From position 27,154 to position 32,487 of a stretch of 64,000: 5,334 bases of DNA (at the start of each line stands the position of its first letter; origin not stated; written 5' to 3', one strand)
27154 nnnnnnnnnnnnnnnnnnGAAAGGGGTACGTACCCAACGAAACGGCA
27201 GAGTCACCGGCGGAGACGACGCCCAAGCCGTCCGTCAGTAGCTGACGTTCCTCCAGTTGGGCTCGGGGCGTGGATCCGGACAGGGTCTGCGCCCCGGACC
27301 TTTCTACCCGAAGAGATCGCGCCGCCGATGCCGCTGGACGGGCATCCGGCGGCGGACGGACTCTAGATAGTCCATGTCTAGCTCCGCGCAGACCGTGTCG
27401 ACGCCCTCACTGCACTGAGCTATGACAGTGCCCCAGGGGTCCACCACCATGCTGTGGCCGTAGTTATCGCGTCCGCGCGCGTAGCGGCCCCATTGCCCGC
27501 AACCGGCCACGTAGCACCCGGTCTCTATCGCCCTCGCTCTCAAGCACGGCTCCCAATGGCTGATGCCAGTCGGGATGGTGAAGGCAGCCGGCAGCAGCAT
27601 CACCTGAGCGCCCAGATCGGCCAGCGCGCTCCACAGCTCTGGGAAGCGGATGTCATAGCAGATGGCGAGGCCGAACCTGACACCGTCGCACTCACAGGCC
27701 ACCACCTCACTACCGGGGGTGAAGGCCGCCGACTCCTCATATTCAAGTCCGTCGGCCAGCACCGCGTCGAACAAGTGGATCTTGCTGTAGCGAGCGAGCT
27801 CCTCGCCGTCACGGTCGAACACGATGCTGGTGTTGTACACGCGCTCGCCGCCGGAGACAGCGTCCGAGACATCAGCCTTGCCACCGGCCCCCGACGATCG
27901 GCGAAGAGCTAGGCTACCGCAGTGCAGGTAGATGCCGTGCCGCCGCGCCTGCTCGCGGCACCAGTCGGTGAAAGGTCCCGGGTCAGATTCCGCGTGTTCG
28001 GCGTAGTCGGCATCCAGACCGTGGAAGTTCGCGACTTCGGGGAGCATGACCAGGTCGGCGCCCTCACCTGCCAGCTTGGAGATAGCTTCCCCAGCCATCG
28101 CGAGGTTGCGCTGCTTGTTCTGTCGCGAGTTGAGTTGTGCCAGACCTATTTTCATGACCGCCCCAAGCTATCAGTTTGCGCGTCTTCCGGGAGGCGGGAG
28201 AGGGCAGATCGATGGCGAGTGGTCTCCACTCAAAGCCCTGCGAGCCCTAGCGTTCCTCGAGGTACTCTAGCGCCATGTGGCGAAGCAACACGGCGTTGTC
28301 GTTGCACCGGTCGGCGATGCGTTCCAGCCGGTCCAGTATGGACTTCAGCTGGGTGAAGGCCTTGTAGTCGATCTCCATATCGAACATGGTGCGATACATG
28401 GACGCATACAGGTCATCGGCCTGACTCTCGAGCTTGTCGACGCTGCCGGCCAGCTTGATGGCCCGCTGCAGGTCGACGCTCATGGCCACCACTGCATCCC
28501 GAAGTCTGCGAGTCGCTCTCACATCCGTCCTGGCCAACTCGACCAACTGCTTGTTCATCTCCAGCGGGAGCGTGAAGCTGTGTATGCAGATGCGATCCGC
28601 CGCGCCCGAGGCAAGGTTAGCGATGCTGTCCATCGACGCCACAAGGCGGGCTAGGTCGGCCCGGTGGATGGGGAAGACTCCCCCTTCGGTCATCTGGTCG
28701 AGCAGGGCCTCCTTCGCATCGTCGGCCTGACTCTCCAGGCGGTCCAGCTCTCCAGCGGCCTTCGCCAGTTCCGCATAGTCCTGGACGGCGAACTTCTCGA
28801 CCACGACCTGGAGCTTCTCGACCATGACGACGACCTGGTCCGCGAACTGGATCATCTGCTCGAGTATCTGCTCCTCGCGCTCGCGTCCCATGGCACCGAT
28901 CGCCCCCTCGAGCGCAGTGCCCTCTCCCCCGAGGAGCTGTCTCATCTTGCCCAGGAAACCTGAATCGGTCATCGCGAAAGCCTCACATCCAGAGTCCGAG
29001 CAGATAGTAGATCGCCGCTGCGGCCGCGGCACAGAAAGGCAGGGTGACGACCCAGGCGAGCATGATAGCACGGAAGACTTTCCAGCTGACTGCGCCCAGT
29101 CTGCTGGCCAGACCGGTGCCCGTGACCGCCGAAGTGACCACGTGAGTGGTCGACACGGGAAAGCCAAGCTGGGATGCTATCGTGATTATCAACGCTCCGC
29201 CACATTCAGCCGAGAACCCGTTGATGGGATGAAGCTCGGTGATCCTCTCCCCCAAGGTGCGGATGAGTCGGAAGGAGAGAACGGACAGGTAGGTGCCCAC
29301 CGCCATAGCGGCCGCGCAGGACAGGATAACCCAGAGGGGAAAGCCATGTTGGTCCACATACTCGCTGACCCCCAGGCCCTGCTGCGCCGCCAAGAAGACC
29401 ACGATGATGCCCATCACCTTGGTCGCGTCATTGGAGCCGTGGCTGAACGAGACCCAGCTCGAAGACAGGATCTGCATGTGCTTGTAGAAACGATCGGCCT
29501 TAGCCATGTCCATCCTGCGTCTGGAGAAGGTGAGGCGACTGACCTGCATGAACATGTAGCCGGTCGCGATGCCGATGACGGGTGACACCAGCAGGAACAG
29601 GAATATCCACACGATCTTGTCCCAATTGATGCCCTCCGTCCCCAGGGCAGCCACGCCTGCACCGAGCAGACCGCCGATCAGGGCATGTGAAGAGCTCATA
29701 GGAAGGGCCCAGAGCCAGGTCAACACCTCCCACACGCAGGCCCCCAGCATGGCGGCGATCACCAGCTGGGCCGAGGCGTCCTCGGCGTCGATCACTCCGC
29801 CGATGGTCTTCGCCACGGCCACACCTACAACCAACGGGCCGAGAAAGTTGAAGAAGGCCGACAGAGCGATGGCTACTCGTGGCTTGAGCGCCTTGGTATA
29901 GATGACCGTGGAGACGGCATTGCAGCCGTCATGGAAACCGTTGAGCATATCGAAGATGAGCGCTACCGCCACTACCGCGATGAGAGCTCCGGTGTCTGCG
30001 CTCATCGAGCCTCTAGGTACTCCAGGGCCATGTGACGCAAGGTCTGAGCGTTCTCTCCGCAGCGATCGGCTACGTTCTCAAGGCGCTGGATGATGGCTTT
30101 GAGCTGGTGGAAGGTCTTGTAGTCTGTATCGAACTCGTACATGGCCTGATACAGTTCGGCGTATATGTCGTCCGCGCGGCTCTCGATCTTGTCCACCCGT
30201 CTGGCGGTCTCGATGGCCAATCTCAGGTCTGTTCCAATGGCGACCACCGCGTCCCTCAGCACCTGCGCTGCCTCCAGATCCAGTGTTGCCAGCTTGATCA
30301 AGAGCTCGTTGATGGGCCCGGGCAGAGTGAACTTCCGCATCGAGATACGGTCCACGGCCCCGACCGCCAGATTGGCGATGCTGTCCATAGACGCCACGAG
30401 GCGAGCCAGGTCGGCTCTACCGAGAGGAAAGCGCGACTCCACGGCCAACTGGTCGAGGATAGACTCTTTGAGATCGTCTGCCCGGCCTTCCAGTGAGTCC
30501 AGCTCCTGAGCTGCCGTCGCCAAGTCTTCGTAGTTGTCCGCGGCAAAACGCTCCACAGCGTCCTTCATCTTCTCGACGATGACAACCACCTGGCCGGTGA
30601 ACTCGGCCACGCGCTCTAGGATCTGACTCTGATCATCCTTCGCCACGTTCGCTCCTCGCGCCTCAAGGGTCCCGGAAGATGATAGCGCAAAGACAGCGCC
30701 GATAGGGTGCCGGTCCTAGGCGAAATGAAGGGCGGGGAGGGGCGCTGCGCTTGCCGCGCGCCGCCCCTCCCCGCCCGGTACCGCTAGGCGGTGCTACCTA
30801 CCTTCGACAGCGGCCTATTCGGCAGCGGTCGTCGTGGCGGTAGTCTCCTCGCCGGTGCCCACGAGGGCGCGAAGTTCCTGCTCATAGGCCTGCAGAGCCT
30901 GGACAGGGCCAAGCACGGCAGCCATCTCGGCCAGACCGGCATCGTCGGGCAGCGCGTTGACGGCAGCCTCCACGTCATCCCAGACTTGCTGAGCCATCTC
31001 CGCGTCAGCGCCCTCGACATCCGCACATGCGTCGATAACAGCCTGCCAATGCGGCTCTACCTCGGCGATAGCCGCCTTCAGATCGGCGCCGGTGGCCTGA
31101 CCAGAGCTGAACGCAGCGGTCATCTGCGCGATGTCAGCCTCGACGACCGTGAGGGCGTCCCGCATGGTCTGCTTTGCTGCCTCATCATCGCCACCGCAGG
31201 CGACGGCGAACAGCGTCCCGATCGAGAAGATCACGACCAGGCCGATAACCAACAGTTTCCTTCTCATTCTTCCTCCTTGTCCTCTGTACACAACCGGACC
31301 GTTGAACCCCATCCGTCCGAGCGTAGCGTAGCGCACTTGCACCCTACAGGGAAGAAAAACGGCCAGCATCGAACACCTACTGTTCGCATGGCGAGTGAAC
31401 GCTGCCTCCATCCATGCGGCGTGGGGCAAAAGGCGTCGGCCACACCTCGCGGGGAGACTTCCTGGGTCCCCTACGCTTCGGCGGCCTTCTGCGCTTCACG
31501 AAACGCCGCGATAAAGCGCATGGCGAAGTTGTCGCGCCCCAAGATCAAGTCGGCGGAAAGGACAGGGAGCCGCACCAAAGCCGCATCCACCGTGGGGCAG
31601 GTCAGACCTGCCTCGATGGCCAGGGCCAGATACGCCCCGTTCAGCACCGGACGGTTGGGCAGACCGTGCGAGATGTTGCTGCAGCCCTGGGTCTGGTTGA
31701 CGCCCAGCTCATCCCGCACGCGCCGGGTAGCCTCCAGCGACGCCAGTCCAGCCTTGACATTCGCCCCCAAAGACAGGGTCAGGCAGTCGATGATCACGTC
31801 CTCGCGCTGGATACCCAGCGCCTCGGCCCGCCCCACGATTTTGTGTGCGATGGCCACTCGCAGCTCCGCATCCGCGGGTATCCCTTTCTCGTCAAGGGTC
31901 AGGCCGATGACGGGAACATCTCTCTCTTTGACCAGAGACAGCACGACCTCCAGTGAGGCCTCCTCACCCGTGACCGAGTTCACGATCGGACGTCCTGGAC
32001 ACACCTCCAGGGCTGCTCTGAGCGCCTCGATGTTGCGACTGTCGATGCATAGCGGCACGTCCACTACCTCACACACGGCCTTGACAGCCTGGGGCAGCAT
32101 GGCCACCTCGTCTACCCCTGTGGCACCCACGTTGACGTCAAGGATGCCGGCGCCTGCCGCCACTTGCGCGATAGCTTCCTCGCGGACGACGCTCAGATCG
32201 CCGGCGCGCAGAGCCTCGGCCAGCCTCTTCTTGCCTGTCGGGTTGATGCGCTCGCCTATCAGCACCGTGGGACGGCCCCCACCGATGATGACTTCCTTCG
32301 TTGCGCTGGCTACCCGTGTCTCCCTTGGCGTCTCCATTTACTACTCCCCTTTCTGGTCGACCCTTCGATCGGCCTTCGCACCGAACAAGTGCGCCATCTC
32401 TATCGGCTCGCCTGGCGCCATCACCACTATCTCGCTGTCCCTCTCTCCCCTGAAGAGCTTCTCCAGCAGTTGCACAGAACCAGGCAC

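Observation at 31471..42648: Wood-Ljungdahl methyl-branch operon 6 kb from hgcAB: two corrinoid proteins, MT-II-like methyltransferase, DUF1638 and formate transporter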

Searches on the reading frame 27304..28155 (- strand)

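Call 5: search_protein_families(library=pfam, proteins=[window:27304-28155:-])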
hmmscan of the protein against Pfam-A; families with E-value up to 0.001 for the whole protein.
window:27304-28155:- (283 aa): 1 family
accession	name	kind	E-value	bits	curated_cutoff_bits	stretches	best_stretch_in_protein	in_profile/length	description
PF00795.27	CN_hydrolase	-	6.3e-56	190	23.2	1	2-269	1-256/256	Carbon-nitrogen hydrolase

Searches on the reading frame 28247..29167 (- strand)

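Call 5: search_protein_families(library=pfam, proteins=[window:28247-29167:-])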
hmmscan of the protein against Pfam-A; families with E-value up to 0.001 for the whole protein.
window:28247-29167:- (306 aa): 1 family
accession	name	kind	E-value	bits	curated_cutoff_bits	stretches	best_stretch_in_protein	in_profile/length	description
PF01865.21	PhoU_div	-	6e-24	85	24.4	1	101-298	9-211/214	Protein of unknown function DUF47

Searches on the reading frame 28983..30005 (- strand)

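Call 5: search_protein_families(library=pfam, proteins=[window:28983-30005:-])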
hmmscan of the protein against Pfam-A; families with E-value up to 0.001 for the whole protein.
window:28983-30005:- (340 aa): 1 family
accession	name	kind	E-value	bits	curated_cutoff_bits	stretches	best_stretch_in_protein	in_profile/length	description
PF01384.25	PHO4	-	3.5e-88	296.4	33.7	1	22-328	1-349/350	Phosphate transporter family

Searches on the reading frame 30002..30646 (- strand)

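Call 4: search_protein_families(library=pfam, proteins=[window:30002-30646:-])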
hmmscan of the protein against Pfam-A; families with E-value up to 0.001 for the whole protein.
window:30002-30646:- (214 aa): 1 family
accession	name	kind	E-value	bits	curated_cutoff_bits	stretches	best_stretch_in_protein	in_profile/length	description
PF01865.21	PhoU_div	-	2.8e-24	86.1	24.4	1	10-208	10-213/214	Protein of unknown function DUF47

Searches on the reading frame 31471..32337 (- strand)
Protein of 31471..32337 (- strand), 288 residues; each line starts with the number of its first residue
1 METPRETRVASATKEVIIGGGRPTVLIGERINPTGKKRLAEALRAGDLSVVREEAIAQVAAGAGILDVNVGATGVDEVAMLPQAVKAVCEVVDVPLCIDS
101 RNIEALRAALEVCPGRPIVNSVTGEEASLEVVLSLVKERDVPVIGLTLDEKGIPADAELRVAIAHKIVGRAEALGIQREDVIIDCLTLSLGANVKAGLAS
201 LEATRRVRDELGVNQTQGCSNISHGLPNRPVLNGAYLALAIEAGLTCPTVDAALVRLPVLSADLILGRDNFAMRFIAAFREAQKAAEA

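Call 3: search_protein_families(library=pfam, proteins=[window:31471-32337:-])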
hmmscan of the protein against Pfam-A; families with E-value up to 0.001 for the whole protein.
window:31471-32337:- (288 aa): 2 families
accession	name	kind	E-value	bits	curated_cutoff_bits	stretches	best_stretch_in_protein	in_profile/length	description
PF00809.28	Pterin_bind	-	1e-26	94.5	25.5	1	28-247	1-240/244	Pterin binding enzyme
PF03599.22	CdhD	-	1.5e-08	34.2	24.8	1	78-206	82-197/387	CO dehydrogenase/acetyl-CoA synthase delta subunit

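Call 6: search_protein_families(library=ncbifam, proteins=[window:31471-32337:-])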
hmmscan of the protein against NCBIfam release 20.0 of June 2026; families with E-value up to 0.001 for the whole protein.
window:31471-32337:- (288 aa): 6 families
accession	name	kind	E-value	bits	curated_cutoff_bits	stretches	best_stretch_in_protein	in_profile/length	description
NF005719.0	PRK07535.1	domain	9.3e-80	267.6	259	1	25-285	2-264/268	methyltetrahydrofolate:corrinoid/iron-sulfur protein methyltransferase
TIGR02082.1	metH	equivalog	1.1e-35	122.7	1010.85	1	8-255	327-589/1182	methionine synthase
NF040758.1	CODH_ACS_meth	exception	2.2e-32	112.4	370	1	25-272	5-255/261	carbon monoxide dehydrogenase/acetyl-CoA synthase methytransferase subunit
NF007024.0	PRK09490.1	equivalog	7.1e-22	77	1497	1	11-255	347-606/1234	methionine synthase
NF003195.0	PRK04165.1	equivalog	2.7e-05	23.3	306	1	79-144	141-205/450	acetyl-CoA decarbonylase/synthase complex subunit gamma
NF002142.0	PRK00979.1-1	subfamily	0.00074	18.6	287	1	85-221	86-219/306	tetrahydromethanopterin S-methyltransferase subunit H family protein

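Call 29: search_solved_structures(query=window:31471-32337:-, max_evalue=0.00001, show_alignments=3)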
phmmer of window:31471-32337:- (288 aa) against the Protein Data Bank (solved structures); distinct sequences matched with E-value up to 0.00001: 17.
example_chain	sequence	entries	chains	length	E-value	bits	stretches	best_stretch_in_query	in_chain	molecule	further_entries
2yck_X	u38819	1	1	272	3.4e-40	141.5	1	20-281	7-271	5-METHYLTETRAHYDROFOLATE CORRINOID/IRON SULFUR PROTEIN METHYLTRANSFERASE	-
2yci_X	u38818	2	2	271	3.5e-40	141.4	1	20-281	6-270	5-METHYLTETRAHYDROFOLATE CORRINOID/IRON SULFUR PROTEIN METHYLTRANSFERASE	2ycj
4o0q_A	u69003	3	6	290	1.1e-38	136.5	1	19-281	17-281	Dihydropteroate synthase DHPS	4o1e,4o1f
2e7f_A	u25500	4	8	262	2.6e-35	125.4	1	25-280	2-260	5-methyltetrahydrofolate corrinoid/iron sulfur protein methyltransferase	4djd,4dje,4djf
1f6y_A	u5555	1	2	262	3.2e-35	125.1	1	25-280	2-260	5-METHYLTETRAHYDROFOLATE CORRINOID/IRON SULFUR PROTEIN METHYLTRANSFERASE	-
2ogy_A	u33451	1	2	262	3.8e-34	121.6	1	25-280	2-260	5-methyltetrahydrofolate corrinoid/iron sulfur protein methyltransferase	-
8g3h_A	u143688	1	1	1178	3.3e-30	108.7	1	9-259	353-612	Methionine synthase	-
5von_A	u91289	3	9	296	1.4e-29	106.6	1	23-259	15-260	5-methyltetrahydrofolate homocysteine S-methyltransferase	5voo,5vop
9cbp_A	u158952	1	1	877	2.8e-29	105.7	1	9-259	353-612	Methionine synthase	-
9cbr_A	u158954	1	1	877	2.9e-29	105.6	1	9-259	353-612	Methionine synthase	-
8ssc_A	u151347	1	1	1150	7.2e-29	104.3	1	9-259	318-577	Methionine synthase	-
9cbq_A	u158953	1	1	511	8.7e-29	104.1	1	25-259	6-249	Methionine synthase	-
9cbo_A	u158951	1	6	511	9.1e-29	104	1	25-259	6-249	Methionine synthase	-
1q7m_A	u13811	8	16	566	1.6e-28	103.2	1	24-251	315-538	5-methyltetrahydrofolate S-homocysteine methyltransferase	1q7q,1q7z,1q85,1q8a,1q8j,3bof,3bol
4ccz_A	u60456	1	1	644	1.3e-19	74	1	19-257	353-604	METHIONINE SYNTHASE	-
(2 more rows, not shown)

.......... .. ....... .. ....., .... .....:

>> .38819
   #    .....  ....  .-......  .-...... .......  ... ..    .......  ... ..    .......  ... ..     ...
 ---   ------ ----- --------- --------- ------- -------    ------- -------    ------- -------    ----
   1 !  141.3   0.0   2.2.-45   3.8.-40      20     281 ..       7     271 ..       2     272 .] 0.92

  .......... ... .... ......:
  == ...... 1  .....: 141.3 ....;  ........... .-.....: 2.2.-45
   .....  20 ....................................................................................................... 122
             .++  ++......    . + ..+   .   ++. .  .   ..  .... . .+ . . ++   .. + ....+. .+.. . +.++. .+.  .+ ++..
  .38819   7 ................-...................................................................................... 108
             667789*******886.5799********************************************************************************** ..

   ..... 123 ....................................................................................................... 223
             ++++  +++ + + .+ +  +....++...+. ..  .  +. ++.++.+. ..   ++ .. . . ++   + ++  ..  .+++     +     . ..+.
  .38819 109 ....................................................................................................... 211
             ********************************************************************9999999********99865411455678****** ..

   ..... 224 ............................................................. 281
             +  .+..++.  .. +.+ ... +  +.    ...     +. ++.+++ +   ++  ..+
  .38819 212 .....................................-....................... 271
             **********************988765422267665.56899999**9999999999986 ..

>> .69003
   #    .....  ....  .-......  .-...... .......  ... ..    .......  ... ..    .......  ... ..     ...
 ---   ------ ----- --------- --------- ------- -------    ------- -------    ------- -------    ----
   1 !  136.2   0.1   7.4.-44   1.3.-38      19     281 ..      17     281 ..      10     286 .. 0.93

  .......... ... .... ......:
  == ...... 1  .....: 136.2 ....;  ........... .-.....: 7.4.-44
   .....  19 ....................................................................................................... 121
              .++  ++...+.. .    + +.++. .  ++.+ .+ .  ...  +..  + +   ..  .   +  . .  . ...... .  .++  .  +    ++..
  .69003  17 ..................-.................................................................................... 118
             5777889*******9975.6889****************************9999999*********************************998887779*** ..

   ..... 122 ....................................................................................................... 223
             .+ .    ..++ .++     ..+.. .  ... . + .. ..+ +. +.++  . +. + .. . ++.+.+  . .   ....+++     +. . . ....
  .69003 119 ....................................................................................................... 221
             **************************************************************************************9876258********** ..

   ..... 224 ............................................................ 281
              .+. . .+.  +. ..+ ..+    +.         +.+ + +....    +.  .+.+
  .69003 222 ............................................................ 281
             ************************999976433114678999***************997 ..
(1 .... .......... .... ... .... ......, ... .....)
